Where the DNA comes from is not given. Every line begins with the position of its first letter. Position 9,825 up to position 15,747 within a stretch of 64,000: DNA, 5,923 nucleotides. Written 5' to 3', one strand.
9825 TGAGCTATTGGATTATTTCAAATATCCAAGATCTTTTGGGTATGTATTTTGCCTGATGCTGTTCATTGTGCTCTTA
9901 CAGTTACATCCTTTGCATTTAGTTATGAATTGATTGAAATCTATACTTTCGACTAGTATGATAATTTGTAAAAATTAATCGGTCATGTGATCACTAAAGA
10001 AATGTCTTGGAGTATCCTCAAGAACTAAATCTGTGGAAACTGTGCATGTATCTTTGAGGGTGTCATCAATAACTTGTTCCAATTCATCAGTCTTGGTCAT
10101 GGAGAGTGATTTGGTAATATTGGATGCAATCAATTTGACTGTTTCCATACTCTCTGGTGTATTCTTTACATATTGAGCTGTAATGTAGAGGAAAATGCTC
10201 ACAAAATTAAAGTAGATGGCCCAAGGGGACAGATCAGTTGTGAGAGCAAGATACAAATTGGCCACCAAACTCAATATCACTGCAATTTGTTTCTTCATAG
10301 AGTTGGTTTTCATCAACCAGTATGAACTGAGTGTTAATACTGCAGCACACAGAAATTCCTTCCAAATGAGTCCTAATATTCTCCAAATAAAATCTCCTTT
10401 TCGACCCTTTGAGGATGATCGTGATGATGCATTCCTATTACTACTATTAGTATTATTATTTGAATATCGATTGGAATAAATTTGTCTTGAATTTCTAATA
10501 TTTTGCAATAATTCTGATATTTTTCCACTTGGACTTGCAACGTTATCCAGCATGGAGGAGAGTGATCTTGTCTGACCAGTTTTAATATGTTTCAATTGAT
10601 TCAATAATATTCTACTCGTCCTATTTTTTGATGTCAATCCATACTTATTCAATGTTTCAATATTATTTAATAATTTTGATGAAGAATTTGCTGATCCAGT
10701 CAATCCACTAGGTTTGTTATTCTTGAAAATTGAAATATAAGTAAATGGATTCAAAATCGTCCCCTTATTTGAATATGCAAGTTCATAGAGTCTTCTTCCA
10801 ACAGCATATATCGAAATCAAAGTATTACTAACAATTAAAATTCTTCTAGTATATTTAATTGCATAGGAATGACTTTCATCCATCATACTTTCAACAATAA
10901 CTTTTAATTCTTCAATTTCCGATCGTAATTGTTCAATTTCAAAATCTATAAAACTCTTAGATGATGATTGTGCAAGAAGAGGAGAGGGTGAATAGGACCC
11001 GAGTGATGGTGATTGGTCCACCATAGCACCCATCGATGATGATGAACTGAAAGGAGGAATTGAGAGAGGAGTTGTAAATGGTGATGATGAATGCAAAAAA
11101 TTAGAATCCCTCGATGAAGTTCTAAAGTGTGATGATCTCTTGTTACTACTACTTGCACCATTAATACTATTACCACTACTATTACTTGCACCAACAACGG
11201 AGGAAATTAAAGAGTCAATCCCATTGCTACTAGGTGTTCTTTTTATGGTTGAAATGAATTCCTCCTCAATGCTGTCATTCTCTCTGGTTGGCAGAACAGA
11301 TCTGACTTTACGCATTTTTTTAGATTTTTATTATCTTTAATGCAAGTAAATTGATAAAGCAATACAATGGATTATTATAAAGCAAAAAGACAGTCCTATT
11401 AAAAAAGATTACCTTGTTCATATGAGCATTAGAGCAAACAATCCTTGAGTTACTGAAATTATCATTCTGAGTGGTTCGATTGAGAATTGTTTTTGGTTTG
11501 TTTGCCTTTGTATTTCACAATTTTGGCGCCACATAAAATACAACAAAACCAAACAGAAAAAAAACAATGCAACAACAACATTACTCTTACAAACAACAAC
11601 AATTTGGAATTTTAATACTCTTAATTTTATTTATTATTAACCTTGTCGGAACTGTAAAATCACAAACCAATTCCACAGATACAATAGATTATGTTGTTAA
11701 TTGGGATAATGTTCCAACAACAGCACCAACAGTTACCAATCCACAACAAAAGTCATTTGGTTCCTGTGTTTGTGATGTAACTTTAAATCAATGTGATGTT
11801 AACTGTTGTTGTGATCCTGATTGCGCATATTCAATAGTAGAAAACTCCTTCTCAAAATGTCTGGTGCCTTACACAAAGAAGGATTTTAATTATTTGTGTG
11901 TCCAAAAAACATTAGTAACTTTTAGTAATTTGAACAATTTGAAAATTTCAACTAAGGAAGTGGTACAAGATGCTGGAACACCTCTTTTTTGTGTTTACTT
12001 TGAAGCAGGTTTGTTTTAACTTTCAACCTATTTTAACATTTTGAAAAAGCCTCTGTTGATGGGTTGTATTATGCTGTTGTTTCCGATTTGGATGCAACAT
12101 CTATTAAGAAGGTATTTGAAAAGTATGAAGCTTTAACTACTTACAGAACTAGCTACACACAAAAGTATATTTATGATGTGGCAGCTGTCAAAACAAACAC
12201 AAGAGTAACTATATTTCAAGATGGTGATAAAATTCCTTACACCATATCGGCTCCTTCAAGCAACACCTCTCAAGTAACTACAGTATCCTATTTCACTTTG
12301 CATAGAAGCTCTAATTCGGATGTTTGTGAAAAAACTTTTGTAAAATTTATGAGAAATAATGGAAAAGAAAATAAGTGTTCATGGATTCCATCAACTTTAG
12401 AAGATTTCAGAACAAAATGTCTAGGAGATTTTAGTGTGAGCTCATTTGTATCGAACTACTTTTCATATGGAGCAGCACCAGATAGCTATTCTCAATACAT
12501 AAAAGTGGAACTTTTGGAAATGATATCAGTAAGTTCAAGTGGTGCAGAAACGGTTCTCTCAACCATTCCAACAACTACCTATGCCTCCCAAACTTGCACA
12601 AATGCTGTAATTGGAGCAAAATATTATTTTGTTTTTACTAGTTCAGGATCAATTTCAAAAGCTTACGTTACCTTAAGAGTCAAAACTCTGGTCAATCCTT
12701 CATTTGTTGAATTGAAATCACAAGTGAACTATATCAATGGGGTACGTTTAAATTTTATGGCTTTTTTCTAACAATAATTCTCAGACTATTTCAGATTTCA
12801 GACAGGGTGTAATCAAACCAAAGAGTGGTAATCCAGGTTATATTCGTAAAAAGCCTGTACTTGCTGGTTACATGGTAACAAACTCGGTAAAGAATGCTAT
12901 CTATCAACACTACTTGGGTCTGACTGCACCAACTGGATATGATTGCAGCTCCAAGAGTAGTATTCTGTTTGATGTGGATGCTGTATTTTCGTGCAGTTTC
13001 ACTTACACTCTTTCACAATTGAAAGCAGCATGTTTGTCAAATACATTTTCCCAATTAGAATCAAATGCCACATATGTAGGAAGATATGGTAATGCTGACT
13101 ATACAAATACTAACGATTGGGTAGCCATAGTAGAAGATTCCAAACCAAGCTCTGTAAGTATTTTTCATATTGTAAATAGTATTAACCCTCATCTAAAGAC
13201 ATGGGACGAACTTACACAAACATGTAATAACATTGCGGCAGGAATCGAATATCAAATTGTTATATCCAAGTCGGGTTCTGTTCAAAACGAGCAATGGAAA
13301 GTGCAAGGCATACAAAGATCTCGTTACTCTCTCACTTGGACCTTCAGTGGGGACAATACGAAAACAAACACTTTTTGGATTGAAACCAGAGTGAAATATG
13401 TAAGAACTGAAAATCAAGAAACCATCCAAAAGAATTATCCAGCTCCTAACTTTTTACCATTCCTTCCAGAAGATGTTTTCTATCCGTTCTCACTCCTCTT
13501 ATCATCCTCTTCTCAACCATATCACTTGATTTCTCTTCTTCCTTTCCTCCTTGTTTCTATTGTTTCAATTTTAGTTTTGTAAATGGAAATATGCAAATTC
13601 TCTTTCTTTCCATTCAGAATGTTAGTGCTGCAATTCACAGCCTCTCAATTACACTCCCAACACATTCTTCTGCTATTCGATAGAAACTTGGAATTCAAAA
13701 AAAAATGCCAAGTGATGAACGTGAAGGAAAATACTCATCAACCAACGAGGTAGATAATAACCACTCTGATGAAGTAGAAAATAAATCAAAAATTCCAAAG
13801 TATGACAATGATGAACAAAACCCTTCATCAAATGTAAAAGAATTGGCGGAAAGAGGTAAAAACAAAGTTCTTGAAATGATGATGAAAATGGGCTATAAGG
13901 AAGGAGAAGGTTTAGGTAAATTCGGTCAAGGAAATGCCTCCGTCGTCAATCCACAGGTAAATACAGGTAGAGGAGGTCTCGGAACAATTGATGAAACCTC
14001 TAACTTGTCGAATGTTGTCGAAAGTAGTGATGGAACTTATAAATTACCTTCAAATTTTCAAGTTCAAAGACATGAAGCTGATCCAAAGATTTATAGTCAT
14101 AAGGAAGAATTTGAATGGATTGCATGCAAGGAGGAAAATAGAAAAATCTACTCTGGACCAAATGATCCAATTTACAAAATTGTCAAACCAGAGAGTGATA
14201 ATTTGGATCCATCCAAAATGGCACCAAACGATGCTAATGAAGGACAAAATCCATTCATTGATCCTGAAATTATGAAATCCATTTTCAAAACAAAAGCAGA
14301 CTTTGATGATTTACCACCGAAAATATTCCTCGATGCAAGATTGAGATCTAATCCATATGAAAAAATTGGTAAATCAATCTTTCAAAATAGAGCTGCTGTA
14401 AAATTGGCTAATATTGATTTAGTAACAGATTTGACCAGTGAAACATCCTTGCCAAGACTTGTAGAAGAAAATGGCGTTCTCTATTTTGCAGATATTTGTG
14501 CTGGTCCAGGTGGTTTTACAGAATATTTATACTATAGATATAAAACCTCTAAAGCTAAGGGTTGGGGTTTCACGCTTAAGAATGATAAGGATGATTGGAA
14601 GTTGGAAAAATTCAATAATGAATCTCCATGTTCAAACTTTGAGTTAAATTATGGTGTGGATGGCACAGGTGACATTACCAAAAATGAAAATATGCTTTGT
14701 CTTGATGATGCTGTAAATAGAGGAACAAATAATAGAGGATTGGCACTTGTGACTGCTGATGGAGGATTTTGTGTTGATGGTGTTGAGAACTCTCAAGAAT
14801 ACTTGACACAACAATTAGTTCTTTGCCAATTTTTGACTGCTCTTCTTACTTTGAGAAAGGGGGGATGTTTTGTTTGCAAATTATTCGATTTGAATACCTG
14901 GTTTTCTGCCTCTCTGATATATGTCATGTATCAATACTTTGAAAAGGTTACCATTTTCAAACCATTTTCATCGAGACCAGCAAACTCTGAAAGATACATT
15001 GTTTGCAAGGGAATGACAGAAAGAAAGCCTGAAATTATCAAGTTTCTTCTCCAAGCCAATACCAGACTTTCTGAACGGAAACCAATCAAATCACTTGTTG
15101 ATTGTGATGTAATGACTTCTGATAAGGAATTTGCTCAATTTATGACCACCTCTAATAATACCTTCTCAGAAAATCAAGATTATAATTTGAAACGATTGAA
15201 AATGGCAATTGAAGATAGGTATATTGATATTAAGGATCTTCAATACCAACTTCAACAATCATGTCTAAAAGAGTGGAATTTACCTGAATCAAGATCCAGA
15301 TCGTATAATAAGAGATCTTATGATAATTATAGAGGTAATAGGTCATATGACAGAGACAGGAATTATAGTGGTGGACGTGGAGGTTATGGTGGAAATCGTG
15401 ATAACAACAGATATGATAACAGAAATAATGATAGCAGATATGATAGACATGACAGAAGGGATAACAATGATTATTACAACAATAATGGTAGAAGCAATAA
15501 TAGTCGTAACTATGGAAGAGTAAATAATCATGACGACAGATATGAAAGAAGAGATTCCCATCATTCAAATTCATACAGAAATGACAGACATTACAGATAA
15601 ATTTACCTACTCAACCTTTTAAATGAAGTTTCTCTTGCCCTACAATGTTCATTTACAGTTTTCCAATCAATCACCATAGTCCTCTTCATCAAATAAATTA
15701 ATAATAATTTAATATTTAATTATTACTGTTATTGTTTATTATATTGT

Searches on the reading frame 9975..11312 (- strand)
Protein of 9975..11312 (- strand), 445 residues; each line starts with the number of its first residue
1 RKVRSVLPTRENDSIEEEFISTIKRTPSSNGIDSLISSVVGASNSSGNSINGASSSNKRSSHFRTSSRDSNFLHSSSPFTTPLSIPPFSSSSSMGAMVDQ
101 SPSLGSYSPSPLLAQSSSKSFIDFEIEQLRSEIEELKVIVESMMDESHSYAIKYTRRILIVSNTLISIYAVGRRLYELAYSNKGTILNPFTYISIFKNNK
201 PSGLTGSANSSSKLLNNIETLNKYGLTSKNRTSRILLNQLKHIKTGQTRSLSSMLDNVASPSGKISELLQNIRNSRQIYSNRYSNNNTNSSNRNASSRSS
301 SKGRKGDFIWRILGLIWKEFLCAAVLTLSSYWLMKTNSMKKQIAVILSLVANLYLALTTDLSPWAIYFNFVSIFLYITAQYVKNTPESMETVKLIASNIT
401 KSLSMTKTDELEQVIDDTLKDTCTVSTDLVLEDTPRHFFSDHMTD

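Call 12: list_cluster_members(proteins=[window:9975-11312:-, window:15847-16470:-, window:18157-18888:-, window:20632-21294:-, window:23176-24048:-, window:28998-30227:-, window:12872-13579:+, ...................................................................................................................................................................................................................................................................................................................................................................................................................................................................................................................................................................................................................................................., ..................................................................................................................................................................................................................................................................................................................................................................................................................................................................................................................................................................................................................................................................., window:33116-33820:-])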
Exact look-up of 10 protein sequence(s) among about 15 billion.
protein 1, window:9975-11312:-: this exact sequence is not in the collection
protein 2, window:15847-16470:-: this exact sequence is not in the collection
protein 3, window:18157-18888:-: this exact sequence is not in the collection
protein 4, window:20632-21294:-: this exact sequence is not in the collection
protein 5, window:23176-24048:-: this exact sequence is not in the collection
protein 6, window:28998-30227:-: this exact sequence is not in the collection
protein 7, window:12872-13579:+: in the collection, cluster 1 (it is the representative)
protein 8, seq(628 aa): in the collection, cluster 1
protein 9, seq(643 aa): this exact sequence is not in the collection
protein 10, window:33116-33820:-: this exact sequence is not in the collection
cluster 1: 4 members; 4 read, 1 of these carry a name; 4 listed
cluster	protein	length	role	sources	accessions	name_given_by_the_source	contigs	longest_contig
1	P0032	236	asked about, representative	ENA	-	-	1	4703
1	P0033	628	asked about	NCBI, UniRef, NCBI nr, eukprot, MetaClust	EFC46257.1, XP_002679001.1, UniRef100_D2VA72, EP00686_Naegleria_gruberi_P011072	hypothetical protein NAEGRDRAFT_65759 [Naegleria gruberi] | Uncharacterized protein FM153 n=1 Tax=Naegleria gruberi TaxID=5762 RepID=D2VA72_NAEGR | uncharacterized protein NAEGRDRAFT_65759 [Naegleria gruberi]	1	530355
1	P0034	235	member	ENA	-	-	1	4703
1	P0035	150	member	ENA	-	-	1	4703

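Call 21: search_protein_families(library=pfam, proteins=[window:9975-11312:-], max_evalue=0.001)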
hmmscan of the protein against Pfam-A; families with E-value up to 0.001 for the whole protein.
window:9975-11312:- (445 aa): 0 families

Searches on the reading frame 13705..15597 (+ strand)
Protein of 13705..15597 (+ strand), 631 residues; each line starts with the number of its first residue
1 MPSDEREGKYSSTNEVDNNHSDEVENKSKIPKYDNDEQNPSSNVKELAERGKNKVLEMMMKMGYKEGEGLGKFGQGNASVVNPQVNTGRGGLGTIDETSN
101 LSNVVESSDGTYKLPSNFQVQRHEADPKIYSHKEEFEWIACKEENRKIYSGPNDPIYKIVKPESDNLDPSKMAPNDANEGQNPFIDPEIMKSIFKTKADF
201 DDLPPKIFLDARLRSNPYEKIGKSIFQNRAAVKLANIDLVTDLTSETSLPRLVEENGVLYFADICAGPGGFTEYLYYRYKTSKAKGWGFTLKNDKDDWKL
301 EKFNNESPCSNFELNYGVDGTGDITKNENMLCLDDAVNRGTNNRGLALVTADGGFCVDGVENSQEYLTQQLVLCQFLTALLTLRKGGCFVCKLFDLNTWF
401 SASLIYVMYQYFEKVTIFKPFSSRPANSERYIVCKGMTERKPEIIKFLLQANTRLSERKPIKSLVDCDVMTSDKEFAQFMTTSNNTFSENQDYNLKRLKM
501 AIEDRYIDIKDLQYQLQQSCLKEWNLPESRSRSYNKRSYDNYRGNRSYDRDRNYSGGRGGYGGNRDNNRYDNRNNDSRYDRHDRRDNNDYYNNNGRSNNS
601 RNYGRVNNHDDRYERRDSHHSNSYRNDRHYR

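Call 9: list_cluster_members(proteins=[window:13705-15597:+, window:417-2918:-, window:6789-9341:-, window:36400-39645:-, window:56125-58065:-, window:58666-60387:+, window:21487-22815:+, window:24154-25602:+])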
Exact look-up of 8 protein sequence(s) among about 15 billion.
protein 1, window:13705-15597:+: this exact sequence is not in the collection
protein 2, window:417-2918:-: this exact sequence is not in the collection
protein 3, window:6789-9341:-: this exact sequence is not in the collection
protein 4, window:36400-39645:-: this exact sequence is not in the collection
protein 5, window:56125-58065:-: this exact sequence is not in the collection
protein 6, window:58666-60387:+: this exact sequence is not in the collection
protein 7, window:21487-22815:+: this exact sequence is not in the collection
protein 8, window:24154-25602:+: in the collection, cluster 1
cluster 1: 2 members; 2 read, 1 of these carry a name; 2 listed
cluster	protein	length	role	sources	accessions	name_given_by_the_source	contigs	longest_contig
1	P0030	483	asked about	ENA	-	-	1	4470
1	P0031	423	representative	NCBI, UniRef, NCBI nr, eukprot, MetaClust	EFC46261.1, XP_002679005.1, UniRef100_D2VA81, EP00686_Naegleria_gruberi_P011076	predicted protein [Naegleria gruberi] | Predicted protein n=1 Tax=Naegleria gruberi TaxID=5762 RepID=D2VA81_NAEGR | uncharacterized protein NAEGRDRAFT_65768 [Naegleria gruberi]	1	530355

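Call 21: search_protein_families(library=pfam, proteins=[window:13705-15597:+], max_evalue=0.001)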
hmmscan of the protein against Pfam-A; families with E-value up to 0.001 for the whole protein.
window:13705-15597:+ (631 aa): 2 families
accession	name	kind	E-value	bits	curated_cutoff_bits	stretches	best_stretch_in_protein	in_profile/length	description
PF01728.25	FtsJ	-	5.5e-35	121.4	24.1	1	226-436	1-180/181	FtsJ-like methyltransferase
PF01585.28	G-patch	-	3.8e-11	43.1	22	1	52-93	2-43/45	G-patch domain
